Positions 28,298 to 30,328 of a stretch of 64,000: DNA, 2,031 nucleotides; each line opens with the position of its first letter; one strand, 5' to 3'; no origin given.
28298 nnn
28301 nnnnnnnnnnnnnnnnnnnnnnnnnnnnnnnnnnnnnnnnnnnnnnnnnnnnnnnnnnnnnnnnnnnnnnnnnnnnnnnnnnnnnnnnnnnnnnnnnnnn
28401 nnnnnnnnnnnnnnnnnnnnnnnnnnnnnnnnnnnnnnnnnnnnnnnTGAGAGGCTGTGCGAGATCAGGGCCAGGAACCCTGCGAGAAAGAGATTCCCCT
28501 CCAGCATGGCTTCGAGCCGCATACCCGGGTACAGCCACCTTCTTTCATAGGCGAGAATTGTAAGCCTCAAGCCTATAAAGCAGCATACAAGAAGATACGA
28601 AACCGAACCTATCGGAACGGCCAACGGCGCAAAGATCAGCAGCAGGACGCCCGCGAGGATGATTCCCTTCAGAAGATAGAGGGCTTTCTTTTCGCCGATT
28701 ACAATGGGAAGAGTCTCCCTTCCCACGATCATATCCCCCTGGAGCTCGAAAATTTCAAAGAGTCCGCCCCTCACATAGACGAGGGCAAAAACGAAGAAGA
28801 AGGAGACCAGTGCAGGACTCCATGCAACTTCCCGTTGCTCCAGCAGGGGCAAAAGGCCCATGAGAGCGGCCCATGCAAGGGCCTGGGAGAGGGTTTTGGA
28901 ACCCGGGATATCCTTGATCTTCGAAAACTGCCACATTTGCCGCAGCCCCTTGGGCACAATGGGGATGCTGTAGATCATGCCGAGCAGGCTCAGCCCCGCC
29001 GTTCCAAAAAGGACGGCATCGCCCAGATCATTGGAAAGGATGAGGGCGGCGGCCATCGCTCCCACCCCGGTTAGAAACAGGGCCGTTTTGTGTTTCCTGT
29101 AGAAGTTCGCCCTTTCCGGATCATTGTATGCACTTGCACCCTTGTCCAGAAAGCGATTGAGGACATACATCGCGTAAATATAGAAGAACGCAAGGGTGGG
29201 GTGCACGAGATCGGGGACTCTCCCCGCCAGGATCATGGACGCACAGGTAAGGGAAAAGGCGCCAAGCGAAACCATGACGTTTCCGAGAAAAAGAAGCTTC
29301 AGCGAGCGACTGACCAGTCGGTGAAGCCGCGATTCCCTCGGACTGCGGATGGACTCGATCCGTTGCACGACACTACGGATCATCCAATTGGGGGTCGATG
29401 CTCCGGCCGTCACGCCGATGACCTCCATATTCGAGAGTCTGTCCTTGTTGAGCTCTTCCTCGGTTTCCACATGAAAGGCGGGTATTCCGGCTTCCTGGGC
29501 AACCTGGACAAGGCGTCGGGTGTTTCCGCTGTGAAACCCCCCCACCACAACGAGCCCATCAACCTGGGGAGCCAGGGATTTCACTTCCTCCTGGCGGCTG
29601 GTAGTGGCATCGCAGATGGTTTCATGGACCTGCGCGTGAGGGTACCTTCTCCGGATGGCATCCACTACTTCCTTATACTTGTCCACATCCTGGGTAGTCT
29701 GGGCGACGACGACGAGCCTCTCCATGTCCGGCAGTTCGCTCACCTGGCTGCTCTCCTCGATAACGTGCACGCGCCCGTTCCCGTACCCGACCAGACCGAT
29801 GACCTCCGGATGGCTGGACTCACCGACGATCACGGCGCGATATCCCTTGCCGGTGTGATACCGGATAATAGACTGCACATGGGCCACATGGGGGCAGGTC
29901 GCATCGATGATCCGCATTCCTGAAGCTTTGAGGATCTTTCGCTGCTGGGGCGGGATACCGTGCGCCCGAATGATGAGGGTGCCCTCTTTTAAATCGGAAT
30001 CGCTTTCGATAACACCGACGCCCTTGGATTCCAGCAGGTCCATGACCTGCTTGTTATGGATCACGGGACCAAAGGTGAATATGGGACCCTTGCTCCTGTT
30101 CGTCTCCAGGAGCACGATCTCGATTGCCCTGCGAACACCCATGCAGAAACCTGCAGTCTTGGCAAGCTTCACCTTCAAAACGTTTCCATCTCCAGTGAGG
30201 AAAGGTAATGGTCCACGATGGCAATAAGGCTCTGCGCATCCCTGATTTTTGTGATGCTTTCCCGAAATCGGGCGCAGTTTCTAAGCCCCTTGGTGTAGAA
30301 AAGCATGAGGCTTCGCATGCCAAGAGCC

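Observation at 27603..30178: IspH (HMBPP reductase) fused to a large polytopic membrane domain and translationally coupled to a GT2 glycosyltransferase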

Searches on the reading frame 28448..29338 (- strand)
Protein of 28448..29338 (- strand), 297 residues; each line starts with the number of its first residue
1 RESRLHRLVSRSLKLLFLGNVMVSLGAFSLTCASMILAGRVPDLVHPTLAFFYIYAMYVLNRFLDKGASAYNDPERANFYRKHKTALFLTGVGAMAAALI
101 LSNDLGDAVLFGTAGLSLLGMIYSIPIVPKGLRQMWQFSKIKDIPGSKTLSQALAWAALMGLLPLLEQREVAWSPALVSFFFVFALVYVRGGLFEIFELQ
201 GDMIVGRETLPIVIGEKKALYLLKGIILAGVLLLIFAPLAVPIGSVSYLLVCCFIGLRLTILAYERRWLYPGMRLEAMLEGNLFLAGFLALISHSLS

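Call 13: search_solved_structures(query=window:28448-29338:-, max_evalue=10, show_alignments=3)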
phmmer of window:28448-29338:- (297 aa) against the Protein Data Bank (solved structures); distinct sequences matched with E-value up to 10: 0.
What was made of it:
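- Tried and rejected: phmmer of the single UbiA domain against PDB sequences found nothing (call 13).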

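Call 24: search_protein_representatives(protein=window:28448-29338:-)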
Query: 297 residues. Proteins with E-value up to 0.001 (for the whole library): 975; up to 1e-10: 418; up to 1e-30: 67. The best 150 are listed.
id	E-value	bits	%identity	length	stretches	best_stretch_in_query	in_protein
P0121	7.0e-84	298.1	49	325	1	2-296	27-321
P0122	1.3e-74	267.7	48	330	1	1-292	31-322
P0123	5.9e-74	265.5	54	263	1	41-292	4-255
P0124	6.1e-62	226.1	64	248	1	18-190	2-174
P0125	1.8e-58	214.7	39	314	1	5-293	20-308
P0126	2.0e-54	201.4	48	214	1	87-294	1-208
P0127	2.1e-54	201.3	41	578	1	13-293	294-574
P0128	5.0e-53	196.9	44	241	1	57-292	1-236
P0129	7.1e-52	193.1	43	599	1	7-291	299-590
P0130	9.3e-49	182.8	39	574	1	3-292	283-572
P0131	1.7e-48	182.0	56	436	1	2-154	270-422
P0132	1.8e-47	178.7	38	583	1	8-292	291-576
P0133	1.5e-46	175.6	38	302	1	2-293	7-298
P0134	2.4e-46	174.9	35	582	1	7-296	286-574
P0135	8.8e-45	169.8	38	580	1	13-294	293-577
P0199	2.7e-29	119.0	30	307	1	14-291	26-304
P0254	1.2e-23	100.4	32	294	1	9-297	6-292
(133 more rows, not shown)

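Call 32: search_solved_structures(query=A2, max_evalue=10, show_alignments=3)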
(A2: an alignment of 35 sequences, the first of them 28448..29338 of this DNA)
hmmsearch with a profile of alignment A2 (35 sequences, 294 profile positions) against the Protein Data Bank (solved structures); distinct sequences matched with E-value up to 10: 4.
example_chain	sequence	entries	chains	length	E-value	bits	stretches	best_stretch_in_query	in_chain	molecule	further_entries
6m31_A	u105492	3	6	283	4e-07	32.8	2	170-288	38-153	Digeranylgeranylglyceryl phosphate synthase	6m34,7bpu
9sau_C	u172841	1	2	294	0.0073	18.8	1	167-253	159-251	Chlorophyll a synthase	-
9sas_C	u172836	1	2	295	0.0074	18.8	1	167-253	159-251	Chlorophyll a synthase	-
4tq3_A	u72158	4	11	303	0.022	17.3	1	91-269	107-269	Prenyltransferase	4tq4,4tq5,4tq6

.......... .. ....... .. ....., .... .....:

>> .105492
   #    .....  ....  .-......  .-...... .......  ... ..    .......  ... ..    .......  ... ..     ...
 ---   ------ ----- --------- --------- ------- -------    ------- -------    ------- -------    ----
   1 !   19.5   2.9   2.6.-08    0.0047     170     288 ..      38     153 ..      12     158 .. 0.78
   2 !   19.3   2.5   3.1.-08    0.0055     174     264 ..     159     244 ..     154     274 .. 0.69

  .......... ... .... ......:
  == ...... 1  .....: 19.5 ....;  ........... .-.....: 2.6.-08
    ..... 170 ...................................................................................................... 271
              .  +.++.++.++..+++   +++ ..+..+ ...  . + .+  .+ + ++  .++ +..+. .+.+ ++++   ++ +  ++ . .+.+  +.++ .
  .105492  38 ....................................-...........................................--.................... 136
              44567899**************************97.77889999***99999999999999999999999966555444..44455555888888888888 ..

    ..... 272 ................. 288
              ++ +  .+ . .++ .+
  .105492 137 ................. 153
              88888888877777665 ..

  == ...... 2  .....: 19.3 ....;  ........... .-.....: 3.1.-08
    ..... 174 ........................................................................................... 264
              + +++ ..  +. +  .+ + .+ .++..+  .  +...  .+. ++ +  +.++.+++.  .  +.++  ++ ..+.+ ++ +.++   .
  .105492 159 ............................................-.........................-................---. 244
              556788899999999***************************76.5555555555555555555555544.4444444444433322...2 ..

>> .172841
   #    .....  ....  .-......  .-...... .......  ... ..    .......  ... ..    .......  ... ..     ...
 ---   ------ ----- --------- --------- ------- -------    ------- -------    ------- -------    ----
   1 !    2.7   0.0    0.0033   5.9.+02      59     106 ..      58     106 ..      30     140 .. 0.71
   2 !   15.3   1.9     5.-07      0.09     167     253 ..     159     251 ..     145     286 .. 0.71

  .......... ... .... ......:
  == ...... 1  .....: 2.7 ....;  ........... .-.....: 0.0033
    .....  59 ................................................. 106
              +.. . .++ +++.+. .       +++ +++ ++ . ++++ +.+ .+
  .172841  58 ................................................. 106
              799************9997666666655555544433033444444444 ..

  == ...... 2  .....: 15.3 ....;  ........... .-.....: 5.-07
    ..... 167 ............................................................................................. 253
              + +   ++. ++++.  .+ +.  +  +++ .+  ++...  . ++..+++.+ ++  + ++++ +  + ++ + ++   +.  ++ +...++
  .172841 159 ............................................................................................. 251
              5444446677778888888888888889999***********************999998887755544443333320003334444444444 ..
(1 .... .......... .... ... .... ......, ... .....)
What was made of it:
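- Tried and rejected: A family profile was needed (call 32).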

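Call 51: find_encoding_contigs(protein=P0254, flank=6000, max_places=3)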
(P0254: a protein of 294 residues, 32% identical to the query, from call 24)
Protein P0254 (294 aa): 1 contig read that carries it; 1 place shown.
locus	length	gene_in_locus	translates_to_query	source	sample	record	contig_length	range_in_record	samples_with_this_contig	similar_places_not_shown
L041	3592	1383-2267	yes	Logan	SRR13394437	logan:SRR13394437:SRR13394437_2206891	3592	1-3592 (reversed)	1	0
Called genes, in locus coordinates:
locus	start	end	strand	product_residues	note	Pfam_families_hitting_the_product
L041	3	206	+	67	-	?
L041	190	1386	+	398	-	-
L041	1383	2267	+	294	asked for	PF01040:UbiA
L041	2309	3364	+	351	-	PF01494:FAD_binding_3 (faint), PF05834:Lycopene_cycl (weak)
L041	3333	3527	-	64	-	-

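Call 52: find_encoding_contigs(protein=P0199, flank=6000, max_places=3)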
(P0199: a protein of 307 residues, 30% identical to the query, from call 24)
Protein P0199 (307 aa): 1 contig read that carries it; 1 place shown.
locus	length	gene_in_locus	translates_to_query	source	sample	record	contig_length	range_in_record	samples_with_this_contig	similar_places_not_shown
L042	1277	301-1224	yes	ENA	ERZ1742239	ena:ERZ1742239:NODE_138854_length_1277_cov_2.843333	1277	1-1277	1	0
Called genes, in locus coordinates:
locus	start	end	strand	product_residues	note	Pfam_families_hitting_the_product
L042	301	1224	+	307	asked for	PF01040:UbiA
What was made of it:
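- Tried and rejected: Of two look-ups, one contig was too short (call 52).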

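Call 53: search_protein_families(library=ncbifam, proteins=[L041:190-1386:+, L041:2309-3364:+, L041:1383-2267:+], max_evalue=0.01)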
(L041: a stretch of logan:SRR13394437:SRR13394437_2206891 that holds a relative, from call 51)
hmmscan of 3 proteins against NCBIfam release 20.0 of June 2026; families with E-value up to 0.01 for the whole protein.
L041:190-1386:+ (398 aa): 0 families

L041:2309-3364:+ (351 aa): 46 families (the best 25 are shown)
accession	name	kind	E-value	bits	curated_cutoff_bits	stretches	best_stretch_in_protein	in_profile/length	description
NF008519.0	PRK11445.1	equivalog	6e-63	213.2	303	1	10-344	2-338/355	FAD-binding protein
TIGR02032.1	GG-red-SF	subfamily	2e-43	149.2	158.8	1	12-305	1-296/297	geranylgeranyl reductase family protein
TIGR02023.1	BchP-ChlP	subfamily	8.1e-34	117.3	343.3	1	12-311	1-303/388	geranylgeranyl diphosphate reductase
TIGR02028.1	ChlP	equivalog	7.6e-20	71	505.3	1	14-312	3-310/398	geranylgeranyl reductase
NF045655.1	MkRedMenJ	equivalog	2.7e-14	52.9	700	1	10-306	3-315/406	menaquinone reductase MenJ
NF041080.1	DGGGPL_reductase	equivalog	1.7e-13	50.2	580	1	11-312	1-317/447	digeranylgeranylglycerophospholipid reductase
NF038171.1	maturase_LodB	equivalog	2.1e-13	50.1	400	1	13-339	1-341/361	lysine-epsilon-oxidase maturase LodB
NF005691.0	PRK07494.1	equivalog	2.2e-12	46.3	459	1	8-95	5-92/404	UbiH/UbiF family hydroxylase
TIGR01988.1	Ubi-OHases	subfamily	1.2e-10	40.8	224.65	1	13-175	1-178/387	ubiquinone biosynthesis hydroxylase, UbiH/UbiF/VisC/COQ6 family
NF049967.1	QhpG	equivalog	2.2e-10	40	240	1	14-159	1-140/423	flavin-dependent monooxygenase QhpG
NF041385.1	Dggglyphlred_Halo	equivalog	3.5e-08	32.4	700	1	9-112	2-103/405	digeranylgeranylglycerophospholipid reductase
NF004829.0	PRK06183.1-3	subfamily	2.5e-07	29.8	390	1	8-42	5-40/520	bifunctional 3-(3-hydroxy-phenyl)propionate/3-hydroxycinnamic acid hydroxylase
NF005243.0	PRK06753.1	equivalog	4.6e-07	29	365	1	13-180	2-172/374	hypothetical protein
TIGR01984.1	UbiH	equivalog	8e-07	28.2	392.2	1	13-169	1-170/382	2-octaprenyl-6-methoxyphenyl hydroxylase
NF004780.0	PRK06126.1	subfamily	8.1e-07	27.7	445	0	140-178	168-205/552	hypothetical protein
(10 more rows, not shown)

L041:1383-2267:+ (294 aa): 11 families
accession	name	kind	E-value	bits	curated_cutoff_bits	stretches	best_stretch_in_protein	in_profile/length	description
NF010117.0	PRK13591.1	equivalog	2.5e-15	56.3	238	1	50-254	70-266/307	prenyltransferase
NF009523.0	PRK12884.1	equivalog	4.2e-13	49.1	269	1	46-244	45-231/279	prenyltransferase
NF009513.0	PRK12872.1-3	equivalog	1.8e-11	44.1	288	1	48-261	63-264/293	prenyltransferase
NF005742.0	PRK07566.1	equivalog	6.4e-10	38.6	313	1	55-224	83-243/315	chlorophyll synthase ChlG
TIGR01476.1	chlor_syn_BchG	subfamily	4.5e-09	36.2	212.3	1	55-238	55-233/283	(bacterio)chlorophyll synthase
NF009522.0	PRK12883.1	equivalog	5.5e-09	35.9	353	1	36-226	35-209/279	geranylgeranylglycerol-phosphate geranylgeranyltransferase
NF009521.0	PRK12882.1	equivalog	9.9e-08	31.5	296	1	7-224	6-211/280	geranylgeranylglycerol-phosphate geranylgeranyltransferase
NF009512.0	PRK12872.1-1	equivalog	2.3e-07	30.7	278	1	4-258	7-257/303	geranylgeranylglycerol-phosphate geranylgeranyltransferase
NF009525.0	PRK12887.1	equivalog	9.4e-06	25.2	226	1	42-254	56-266/310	homogentisate phytyltransferase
TIGR01475.1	ubiA_other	subfamily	1.5e-05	24.6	180.8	1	37-262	33-247/282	UbiA-like polyprenyltransferase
NF009608.0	PRK13105.1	equivalog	0.00018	20.8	217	1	42-233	43-230/291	prenyltransferase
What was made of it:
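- One distant stand-alone relative of the UbiA domain sits beside a geranylgeranyl-reductase-family gene, which fits an isoprenoid-lipid role for the subfamily (calls 51, 53).
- Tried and rejected: The other gave a single anecdotal neighbour, a geranylgeranyl-reductase-family gene (calls 51, 53).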

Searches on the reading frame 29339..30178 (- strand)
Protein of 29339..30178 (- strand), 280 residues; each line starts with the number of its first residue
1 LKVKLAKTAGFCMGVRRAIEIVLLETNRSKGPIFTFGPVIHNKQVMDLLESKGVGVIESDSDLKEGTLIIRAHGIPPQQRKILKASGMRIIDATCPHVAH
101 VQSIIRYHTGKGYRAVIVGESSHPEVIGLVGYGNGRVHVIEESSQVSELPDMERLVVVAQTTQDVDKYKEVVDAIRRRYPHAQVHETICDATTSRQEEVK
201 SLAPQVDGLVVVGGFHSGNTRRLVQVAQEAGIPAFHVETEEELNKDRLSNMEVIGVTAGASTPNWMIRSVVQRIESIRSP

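Call 57: search_solved_structures(query=window:29339-30178:-, max_evalue=1e-10, show_alignments=2)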
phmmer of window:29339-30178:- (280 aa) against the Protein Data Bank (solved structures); distinct sequences matched with E-value up to 1e-10: 11.
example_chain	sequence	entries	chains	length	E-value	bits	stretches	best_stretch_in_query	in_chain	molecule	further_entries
3dnf_A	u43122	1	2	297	1.4e-71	244.2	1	4-277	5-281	4-hydroxy-3-methylbut-2-enyl diphosphate reductase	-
4h4c_A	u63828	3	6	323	9e-50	172.7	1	1-277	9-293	4-hydroxy-3-methylbut-2-enyl diphosphate reductase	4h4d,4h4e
3urk_A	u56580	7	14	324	9.1e-50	172.6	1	1-277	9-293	4-hydroxy-3-methylbut-2-enyl diphosphate reductase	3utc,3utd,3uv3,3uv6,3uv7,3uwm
3ke8_A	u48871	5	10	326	9.3e-50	172.6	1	1-277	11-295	4-hydroxy-3-methylbut-2-enyl diphosphate reductase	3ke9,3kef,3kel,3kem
4eb3_A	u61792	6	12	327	9.4e-50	172.6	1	1-277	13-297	4-hydroxy-3-methylbut-2-enyl diphosphate reductase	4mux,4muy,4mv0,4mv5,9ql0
3f7t_A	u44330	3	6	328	9.5e-50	172.6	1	1-277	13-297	4-hydroxy-3-methylbut-2-enyl diphosphate reductase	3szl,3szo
3zgl_A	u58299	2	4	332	9.9e-50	172.5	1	1-277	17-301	4-HYDROXY-3-METHYLBUT-2-ENYL DIPHOSPHATE REDUCTASE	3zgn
3t0f_A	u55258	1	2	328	2.4e-49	171.2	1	1-277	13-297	4-hydroxy-3-methylbut-2-enyl diphosphate reductase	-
3szu_A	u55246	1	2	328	2.5e-49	171.2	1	1-277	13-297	4-hydroxy-3-methylbut-2-enyl diphosphate reductase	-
3t0g_A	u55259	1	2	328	6.3e-49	169.9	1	1-277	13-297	4-hydroxy-3-methylbut-2-enyl diphosphate reductase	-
4n7b_A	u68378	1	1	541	9.5e-40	139.8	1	6-269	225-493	LytB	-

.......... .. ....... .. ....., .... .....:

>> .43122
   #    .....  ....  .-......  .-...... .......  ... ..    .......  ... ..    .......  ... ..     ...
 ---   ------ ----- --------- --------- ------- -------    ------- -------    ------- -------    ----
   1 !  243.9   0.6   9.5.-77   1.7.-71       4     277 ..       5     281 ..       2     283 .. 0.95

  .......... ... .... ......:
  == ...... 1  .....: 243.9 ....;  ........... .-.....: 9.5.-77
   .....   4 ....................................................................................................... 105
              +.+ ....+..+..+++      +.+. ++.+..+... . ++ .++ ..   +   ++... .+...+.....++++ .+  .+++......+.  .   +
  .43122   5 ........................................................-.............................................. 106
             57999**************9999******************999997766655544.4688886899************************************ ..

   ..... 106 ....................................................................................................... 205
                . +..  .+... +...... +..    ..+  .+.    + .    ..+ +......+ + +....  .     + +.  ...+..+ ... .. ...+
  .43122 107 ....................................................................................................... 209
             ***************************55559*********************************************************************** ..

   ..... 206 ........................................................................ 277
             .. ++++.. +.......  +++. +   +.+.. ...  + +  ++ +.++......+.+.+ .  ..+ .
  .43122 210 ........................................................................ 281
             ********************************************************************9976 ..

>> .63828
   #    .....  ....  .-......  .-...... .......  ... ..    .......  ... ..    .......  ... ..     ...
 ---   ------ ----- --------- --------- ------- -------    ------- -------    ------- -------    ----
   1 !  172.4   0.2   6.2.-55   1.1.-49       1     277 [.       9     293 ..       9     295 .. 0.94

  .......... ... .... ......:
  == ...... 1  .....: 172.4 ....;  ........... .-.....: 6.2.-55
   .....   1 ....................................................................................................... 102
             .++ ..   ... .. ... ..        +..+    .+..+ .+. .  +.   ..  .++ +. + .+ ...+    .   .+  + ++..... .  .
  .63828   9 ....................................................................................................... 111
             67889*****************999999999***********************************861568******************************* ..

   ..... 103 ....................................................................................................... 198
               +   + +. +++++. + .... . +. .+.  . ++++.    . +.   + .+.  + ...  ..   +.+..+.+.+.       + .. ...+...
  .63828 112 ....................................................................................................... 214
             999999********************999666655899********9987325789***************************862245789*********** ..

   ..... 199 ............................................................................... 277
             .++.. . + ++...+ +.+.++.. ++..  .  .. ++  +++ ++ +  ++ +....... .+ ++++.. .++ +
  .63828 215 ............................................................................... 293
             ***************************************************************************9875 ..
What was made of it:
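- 29354..30178 (-): IspH (HMBPP reductase) domain, residues 1-275. Cys12, Cys95 and Cys189 are the [4Fe-4S] ligands. His41, His73, His123, Glu125, Thr161, Ser217, Asn219 and Ser261 are the substrate and proton-relay residues. Residue-by-residue alignment to E. coli and A. aeolicus IspH (call 57).
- On IspH/LytB (HMBPP reductase): C12, C95 and C189 align to the E. coli and A. aeolicus cysteines (call 57).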
